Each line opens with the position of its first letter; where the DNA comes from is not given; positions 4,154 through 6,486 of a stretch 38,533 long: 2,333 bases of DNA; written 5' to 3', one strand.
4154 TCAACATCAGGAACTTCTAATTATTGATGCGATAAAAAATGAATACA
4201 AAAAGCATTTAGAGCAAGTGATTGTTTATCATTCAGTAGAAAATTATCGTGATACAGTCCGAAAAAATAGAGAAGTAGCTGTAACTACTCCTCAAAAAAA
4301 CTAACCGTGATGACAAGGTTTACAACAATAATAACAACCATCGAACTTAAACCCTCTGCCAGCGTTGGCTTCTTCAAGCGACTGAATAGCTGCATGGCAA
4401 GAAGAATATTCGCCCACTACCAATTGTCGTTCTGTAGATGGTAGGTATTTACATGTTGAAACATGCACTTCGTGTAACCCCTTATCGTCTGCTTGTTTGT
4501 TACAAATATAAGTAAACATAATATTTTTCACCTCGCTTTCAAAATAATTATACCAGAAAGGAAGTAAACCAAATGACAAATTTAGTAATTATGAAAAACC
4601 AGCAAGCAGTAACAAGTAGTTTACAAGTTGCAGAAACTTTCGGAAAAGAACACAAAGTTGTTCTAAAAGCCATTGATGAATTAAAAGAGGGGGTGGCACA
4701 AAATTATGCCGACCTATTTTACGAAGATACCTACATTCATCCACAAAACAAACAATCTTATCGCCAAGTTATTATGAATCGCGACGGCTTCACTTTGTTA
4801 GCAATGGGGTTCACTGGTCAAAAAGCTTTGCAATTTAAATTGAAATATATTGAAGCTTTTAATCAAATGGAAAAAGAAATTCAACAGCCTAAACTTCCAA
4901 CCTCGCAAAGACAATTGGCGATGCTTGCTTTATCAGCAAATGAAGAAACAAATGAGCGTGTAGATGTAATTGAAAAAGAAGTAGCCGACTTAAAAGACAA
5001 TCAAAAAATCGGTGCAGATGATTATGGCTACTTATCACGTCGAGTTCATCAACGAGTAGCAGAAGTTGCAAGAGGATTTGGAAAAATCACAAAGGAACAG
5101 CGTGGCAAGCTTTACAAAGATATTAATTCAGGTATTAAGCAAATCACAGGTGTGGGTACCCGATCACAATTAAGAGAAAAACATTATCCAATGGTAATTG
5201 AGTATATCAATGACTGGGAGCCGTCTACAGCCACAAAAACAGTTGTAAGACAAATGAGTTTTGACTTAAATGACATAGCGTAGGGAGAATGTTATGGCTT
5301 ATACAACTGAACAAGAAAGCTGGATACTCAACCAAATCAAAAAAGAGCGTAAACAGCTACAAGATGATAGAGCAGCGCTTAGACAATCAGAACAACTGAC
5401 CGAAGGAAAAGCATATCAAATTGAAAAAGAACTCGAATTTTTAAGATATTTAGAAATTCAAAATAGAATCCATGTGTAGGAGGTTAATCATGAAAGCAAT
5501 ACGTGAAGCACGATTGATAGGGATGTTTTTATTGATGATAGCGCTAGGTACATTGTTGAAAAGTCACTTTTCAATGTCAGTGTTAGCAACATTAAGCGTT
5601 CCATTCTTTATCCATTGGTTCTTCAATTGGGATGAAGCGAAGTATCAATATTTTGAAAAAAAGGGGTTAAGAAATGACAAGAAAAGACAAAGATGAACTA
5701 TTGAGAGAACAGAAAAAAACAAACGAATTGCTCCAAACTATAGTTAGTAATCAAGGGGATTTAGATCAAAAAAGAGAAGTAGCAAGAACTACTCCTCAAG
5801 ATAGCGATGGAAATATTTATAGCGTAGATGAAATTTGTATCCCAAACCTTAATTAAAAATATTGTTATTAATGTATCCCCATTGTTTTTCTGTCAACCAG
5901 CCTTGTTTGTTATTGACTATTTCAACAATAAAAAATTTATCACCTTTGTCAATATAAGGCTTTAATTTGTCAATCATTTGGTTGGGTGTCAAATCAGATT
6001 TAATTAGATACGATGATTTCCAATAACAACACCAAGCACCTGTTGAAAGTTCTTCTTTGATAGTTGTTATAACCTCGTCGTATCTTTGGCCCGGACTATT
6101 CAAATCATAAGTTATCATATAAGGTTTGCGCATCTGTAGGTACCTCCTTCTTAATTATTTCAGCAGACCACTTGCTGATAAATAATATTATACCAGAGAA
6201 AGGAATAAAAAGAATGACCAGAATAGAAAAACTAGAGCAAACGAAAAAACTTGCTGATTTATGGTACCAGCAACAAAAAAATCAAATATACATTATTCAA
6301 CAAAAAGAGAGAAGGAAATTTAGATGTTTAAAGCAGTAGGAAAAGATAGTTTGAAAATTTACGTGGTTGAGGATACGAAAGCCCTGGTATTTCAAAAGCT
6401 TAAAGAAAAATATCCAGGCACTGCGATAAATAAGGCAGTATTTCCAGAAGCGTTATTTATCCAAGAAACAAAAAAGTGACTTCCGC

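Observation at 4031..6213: A ~60-bp conserved promoter/RBS-like element reused three times in the early region, each time after a reverse-strand moron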

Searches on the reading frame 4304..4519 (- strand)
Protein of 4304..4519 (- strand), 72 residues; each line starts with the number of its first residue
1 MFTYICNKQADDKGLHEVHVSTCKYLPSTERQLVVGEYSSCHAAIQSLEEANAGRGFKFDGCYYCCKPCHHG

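Call 26: search_protein_families(library=pfam, proteins=[window:4304-4519:-], max_evalue=0.01)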
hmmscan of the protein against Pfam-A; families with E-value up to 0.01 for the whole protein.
seq(72 aa): 0 families

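Call 45: list_cluster_members(proteins=[window:4304-4519:-, window:3803-4012:-, window:3803-4024:-, window:5852-6133:-, window:4089-4301:+])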
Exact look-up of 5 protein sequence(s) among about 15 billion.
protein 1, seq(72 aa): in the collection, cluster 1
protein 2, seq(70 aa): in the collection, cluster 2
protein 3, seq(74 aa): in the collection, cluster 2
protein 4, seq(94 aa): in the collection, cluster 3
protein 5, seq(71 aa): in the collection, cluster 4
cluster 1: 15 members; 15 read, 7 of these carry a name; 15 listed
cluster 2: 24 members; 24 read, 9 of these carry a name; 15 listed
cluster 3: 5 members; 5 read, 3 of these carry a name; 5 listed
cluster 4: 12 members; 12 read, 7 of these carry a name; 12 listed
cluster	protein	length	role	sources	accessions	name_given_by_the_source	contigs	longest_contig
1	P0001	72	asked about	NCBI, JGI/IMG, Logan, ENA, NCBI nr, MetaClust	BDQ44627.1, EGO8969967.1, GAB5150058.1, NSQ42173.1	hypothetical protein HRE94_12845 [Enterococcus faecalis] | hypothetical protein [Enterococcus faecalis] | status=active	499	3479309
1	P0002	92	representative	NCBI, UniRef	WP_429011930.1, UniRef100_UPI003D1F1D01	hypothetical protein [Enterococcus faecalis] | hypothetical protein n=1 Tax=Enterococcus faecalis TaxID=1351 RepID=UPI003D1F1D01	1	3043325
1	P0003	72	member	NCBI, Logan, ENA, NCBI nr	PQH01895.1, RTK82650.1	hypothetical protein DRJ71_13695 [Enterococcus faecalis] | hypothetical protein CUS09_10495 [Enterococcus faecalis]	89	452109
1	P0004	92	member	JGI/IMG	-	hypothetical protein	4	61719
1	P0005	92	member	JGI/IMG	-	hypothetical protein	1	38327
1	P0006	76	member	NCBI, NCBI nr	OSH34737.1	hypothetical protein WZ342_2420 [Enterococcus faecalis]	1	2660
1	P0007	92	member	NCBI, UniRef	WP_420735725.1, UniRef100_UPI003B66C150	hypothetical protein [Enterococcus faecalis] | hypothetical protein n=1 Tax=Enterococcus faecalis TaxID=1351 RepID=UPI003B66C150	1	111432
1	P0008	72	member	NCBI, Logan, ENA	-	-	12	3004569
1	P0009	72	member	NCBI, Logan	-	-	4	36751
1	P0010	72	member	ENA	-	-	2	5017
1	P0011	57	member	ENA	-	-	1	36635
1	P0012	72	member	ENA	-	-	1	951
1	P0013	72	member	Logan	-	-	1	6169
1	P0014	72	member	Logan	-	-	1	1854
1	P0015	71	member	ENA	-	-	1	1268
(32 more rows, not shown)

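Call 55: search_protein_families(library=phrogs, proteins=[window:4304-4519:-], max_evalue=0.001)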
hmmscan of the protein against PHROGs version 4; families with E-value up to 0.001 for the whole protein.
seq(72 aa): 1 family
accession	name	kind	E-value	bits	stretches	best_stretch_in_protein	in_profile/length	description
phrog_4298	-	unknown function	4.4e-30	104.7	1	1-71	1-69/70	-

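Call 88: search_protein_families(library=padloc, proteins=[window:4304-4519:-], max_evalue=0.01)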
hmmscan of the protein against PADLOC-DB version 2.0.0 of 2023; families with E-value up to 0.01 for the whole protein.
seq(72 aa): 0 families

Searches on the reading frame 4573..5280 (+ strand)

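Call 26: search_protein_families(library=pfam, proteins=[window:4573-5280:+], max_evalue=0.01)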
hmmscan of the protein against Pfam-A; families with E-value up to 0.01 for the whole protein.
seq(236 aa): 3 families
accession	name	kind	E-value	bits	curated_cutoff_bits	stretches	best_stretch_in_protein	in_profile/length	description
PF09669.15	Phage_pRha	-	5.2e-29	101.1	29.9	1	14-101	1-91/91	Phage regulatory protein Rha (Phage_pRha)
PF10552.14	ORF6C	-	1.8e-11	44.4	22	1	118-223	4-112/114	ORF6C domain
PF00497.25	SBP_bac_3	-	0.0033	17.6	26.4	0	18-205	31-130/132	Bacterial extracellular solute-binding proteins, family 3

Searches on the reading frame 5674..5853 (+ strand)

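Call 26: search_protein_families(library=pfam, proteins=[window:5674-5853:+], max_evalue=0.01)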
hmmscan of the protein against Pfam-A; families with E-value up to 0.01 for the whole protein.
seq(60 aa): 0 families

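Call 55: search_protein_families(library=phrogs, proteins=[window:5674-5853:+], max_evalue=0.001)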
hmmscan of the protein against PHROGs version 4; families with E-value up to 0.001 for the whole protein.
seq(60 aa): 1 family
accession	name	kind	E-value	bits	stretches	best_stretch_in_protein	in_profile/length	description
phrog_21119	-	unknown function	3.6e-46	156.3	1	1-60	1-60/60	-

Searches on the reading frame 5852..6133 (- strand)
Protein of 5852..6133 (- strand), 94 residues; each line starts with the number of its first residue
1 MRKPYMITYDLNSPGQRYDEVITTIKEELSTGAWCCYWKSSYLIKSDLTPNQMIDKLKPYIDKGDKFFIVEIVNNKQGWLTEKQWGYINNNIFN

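Call 26: search_protein_families(library=pfam, proteins=[window:5852-6133:-], max_evalue=0.01)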
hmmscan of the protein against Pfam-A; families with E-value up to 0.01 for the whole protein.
seq(94 aa): 0 families

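Call 55: search_protein_families(library=phrogs, proteins=[window:5852-6133:-], max_evalue=0.001)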
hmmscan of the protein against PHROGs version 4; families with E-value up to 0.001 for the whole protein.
seq(94 aa): 1 family
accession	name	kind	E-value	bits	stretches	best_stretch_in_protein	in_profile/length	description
phrog_1090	-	unknown function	1.2e-35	122.6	1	3-94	2-90/90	-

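Call 88: search_protein_families(library=padloc, proteins=[window:5852-6133:-], max_evalue=0.01)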
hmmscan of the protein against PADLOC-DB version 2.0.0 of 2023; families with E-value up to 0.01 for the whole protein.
seq(94 aa): 0 families

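Call 89: search_solved_structures(query=window:5852-6133:-, max_evalue=1)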
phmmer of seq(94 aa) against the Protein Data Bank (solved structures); distinct sequences matched with E-value up to 1: 0.

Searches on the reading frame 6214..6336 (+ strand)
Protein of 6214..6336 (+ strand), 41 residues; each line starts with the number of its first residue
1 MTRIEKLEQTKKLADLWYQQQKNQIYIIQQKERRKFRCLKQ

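Call 26: search_protein_families(library=pfam, proteins=[window:6214-6336:+], max_evalue=0.01)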
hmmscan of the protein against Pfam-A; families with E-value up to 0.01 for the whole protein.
seq(41 aa): 0 families

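Call 55: search_protein_families(library=phrogs, proteins=[window:6214-6336:+], max_evalue=0.001)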
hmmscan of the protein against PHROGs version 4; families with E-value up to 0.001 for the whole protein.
seq(41 aa): 1 family
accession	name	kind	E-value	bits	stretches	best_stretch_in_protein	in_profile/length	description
phrog_21427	-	unknown function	2.5e-25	89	1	1-41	1-41/41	-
